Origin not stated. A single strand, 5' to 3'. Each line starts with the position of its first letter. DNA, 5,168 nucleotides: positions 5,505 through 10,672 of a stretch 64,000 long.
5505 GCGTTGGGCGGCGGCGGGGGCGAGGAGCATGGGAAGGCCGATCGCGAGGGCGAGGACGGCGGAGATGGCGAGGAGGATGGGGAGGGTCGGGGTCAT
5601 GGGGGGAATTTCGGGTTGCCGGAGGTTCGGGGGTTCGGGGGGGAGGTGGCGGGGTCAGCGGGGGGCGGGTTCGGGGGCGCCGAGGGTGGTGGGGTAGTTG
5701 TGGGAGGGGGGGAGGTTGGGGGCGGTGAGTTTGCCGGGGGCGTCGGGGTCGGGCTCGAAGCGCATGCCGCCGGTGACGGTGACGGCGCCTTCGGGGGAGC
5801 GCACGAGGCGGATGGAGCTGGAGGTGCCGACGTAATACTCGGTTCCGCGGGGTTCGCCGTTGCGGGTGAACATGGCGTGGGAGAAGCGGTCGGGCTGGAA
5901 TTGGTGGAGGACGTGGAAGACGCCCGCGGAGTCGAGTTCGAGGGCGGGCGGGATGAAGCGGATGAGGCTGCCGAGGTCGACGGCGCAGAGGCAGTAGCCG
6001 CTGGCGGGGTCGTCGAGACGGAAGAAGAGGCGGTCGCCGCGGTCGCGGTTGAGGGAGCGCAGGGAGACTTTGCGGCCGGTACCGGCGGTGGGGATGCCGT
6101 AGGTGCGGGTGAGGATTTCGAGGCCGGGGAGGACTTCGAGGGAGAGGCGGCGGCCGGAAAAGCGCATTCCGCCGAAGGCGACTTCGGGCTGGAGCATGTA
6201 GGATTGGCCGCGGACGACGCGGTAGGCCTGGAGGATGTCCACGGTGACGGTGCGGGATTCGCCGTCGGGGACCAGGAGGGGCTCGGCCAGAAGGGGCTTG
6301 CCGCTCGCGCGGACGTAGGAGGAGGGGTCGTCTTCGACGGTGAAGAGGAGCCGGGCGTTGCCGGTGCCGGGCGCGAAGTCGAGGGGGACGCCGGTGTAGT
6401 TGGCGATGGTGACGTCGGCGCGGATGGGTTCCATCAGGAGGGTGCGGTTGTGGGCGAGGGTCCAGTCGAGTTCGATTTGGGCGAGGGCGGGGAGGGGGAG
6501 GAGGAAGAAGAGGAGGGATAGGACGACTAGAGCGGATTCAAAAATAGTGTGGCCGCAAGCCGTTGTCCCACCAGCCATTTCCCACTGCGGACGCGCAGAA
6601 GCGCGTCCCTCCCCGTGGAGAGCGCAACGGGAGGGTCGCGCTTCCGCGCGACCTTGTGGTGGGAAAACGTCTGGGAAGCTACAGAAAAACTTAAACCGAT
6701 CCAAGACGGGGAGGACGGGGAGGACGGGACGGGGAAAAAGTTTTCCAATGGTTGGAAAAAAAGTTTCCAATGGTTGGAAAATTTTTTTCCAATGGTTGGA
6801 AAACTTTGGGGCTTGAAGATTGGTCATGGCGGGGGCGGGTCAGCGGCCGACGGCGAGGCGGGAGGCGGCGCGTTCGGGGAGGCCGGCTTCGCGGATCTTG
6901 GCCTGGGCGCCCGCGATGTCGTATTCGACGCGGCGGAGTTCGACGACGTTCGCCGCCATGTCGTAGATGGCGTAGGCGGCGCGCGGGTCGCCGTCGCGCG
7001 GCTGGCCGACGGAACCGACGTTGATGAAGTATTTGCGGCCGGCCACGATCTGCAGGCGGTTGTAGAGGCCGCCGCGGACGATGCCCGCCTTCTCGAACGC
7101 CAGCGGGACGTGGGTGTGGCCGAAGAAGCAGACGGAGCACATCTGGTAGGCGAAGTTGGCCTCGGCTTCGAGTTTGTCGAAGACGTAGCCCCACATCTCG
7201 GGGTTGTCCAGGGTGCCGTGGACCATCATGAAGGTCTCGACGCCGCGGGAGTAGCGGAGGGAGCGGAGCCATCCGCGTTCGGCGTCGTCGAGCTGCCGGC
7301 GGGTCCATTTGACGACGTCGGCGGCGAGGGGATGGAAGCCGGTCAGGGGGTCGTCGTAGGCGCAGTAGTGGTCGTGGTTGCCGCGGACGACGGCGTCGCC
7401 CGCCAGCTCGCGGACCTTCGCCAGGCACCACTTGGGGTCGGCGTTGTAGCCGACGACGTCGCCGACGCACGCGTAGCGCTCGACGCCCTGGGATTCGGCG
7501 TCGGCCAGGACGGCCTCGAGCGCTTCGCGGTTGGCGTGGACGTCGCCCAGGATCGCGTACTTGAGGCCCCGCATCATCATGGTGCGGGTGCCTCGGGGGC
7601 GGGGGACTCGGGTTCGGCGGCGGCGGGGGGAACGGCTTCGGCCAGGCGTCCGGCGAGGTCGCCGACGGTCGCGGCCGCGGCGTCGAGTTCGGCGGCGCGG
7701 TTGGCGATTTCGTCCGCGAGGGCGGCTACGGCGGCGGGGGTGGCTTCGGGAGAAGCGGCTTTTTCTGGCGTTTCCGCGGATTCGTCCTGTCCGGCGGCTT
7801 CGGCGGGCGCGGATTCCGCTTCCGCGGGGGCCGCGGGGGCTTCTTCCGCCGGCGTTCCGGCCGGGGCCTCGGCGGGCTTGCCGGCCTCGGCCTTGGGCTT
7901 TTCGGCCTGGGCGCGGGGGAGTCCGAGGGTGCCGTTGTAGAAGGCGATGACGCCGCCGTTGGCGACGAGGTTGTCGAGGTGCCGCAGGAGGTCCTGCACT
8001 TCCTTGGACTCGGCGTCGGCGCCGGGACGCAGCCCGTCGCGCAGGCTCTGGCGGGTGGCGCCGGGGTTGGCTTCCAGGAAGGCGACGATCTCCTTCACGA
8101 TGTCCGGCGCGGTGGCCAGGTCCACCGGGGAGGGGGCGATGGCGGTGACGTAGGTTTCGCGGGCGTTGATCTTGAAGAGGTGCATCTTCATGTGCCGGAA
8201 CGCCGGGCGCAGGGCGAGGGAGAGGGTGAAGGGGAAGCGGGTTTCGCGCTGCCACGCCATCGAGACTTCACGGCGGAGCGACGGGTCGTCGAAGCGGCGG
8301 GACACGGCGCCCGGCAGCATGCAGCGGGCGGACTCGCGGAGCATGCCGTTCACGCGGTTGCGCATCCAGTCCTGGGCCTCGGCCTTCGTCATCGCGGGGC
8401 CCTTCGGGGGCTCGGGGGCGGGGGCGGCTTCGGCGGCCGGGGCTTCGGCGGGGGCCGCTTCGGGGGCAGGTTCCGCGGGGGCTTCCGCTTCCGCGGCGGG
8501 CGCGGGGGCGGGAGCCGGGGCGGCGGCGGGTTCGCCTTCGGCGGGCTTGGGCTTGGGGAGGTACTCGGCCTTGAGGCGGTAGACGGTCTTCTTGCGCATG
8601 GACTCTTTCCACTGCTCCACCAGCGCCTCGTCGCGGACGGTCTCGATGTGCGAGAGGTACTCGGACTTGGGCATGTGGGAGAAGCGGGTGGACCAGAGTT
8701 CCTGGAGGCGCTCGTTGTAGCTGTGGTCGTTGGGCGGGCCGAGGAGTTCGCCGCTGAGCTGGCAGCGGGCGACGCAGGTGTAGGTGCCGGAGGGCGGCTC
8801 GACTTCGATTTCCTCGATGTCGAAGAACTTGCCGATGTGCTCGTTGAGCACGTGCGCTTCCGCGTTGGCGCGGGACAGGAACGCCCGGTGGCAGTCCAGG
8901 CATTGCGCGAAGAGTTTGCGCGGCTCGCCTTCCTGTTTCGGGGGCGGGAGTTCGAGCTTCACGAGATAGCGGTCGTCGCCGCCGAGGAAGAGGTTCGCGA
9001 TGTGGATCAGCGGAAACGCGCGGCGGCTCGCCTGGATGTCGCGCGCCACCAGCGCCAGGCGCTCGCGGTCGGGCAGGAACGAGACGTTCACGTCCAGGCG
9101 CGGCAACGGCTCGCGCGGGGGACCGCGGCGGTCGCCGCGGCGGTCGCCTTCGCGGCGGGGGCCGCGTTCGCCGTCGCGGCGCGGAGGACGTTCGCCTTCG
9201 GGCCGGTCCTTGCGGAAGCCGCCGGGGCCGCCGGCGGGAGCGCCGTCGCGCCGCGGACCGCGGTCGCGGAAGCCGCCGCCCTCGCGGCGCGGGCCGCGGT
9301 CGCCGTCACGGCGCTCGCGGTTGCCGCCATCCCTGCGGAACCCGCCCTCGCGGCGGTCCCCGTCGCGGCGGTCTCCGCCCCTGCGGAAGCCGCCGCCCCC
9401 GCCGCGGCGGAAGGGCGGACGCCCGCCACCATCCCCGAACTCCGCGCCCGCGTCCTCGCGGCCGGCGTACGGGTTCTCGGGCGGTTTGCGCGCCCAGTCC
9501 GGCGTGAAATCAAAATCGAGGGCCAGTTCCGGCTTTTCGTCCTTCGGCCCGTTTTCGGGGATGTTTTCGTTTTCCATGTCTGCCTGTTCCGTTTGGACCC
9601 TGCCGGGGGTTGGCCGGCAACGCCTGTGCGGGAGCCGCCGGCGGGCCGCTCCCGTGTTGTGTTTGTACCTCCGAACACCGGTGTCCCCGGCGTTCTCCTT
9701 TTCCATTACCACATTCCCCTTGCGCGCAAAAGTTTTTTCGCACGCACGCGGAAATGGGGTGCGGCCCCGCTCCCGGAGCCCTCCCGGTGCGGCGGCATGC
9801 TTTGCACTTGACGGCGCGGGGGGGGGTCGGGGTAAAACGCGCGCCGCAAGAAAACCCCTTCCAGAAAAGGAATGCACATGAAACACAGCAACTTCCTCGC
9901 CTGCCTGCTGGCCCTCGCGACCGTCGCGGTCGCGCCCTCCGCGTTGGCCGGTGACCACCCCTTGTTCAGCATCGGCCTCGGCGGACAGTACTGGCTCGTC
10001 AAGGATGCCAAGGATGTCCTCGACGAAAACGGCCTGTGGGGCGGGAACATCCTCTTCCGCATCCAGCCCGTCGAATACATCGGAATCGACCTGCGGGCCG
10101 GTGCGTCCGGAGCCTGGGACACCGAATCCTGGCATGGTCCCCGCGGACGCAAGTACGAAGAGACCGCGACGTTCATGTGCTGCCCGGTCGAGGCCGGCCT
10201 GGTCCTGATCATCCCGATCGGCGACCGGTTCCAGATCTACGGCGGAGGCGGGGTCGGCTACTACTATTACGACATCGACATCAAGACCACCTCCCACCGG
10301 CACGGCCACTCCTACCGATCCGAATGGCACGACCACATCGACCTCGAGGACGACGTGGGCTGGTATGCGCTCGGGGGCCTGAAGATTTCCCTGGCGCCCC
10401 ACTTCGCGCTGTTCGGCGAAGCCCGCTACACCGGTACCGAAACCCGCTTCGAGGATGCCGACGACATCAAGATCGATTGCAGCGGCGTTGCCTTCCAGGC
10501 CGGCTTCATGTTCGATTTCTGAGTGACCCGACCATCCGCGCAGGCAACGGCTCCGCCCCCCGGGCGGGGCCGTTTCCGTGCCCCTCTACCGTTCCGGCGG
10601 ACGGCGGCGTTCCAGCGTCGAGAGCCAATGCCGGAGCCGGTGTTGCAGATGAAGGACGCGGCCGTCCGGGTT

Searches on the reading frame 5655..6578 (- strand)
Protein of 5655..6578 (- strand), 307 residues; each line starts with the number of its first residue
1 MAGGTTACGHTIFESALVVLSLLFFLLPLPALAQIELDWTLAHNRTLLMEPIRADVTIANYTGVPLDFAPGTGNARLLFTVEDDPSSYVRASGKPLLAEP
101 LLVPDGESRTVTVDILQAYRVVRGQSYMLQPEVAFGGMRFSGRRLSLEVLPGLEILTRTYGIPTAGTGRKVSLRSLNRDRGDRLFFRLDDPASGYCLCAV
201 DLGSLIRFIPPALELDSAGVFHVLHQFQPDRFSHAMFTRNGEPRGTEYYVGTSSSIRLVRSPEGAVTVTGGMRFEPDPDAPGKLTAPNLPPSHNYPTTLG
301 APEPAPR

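Call 31: search_protein_families(library=pfam, proteins=[window:5655-6578:-], max_evalue=0.001)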
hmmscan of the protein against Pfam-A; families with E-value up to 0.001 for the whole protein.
window:5655-6578:- (307 aa): 0 families

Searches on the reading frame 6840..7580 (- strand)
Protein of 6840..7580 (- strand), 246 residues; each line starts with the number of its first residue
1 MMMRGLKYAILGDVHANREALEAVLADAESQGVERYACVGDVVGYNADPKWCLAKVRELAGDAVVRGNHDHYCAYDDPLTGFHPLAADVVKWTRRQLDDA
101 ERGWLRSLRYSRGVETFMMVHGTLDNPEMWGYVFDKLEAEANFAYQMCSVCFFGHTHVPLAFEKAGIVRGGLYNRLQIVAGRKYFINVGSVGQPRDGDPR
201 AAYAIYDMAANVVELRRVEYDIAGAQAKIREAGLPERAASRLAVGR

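Call 31: search_protein_families(library=pfam, proteins=[window:6840-7580:-], max_evalue=0.001)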
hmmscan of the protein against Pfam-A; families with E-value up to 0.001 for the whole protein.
window:6840-7580:- (246 aa): 2 families
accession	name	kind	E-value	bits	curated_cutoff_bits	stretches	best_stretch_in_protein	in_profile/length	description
PF12850.12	Metallophos_2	-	1.3e-20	74.4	27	1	7-209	2-152/154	Calcineurin-like phosphoesterase superfamily domain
PF00149.33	Metallophos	-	4.2e-10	40.8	21.5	1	7-159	2-191/191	Calcineurin-like phosphoesterase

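Call 44: find_encoding_contigs(protein=window:6840-7580:-, flank=3000, max_places=8)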
Protein window:6840-7580:- (246 aa): 24 contigs read that carry it; 8 places shown.
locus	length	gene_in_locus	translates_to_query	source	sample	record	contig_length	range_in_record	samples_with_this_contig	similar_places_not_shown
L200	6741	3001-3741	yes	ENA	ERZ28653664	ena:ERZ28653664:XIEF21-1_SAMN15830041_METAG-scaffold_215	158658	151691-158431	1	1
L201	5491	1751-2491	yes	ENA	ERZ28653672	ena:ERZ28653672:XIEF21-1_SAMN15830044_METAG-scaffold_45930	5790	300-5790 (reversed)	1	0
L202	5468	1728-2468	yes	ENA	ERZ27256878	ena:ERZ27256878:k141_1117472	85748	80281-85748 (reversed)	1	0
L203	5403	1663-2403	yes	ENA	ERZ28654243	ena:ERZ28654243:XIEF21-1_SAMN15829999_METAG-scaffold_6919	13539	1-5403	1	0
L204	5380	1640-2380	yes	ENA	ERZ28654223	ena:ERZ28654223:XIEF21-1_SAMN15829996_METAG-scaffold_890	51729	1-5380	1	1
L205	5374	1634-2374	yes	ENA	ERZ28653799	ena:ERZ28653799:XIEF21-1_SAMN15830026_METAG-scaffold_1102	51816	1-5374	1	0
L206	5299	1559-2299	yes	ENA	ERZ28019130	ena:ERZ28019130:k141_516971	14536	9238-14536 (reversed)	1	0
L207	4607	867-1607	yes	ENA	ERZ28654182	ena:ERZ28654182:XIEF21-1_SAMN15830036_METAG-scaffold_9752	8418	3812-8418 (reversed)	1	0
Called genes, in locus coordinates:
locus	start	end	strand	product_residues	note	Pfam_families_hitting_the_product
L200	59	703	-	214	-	PF13505:OMP_b-brl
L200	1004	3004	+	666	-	-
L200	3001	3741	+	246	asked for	PF00149:Metallophos, PF12850:Metallophos_2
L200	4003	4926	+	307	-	-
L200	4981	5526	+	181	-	-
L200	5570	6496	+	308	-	PF01075:Glyco_transf_9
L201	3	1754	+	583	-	?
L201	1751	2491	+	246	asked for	PF00149:Metallophos, PF12850:Metallophos_2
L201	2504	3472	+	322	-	-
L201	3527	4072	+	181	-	-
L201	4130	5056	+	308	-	PF01075:Glyco_transf_9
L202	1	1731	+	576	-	?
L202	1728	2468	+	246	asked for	PF00149:Metallophos, PF12850:Metallophos_2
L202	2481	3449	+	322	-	-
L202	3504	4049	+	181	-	-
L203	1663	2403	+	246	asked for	PF00149:Metallophos, PF12850:Metallophos_2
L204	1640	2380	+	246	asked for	PF00149:Metallophos, PF12850:Metallophos_2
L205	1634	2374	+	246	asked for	PF00149:Metallophos, PF12850:Metallophos_2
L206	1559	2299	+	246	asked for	PF00149:Metallophos, PF12850:Metallophos_2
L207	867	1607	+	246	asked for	PF00149:Metallophos, PF12850:Metallophos_2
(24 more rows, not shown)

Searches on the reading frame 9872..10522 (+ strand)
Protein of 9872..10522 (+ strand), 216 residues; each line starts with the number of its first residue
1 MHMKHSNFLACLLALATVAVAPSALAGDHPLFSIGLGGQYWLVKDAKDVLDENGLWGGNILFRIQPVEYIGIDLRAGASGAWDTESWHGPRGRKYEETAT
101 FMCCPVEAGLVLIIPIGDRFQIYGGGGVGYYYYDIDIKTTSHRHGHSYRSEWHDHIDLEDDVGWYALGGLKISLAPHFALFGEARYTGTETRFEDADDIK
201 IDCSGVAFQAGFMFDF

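Call 47: search_protein_families(library=pfam, proteins=[window:9872-10522:+])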
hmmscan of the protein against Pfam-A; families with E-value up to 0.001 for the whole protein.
window:9872-10522:+ (216 aa): 1 family
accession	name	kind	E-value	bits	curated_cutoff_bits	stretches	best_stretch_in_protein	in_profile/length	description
PF13505.12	OMP_b-brl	-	8.9e-12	46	28.7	1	12-212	3-171/175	Outer membrane protein beta-barrel domain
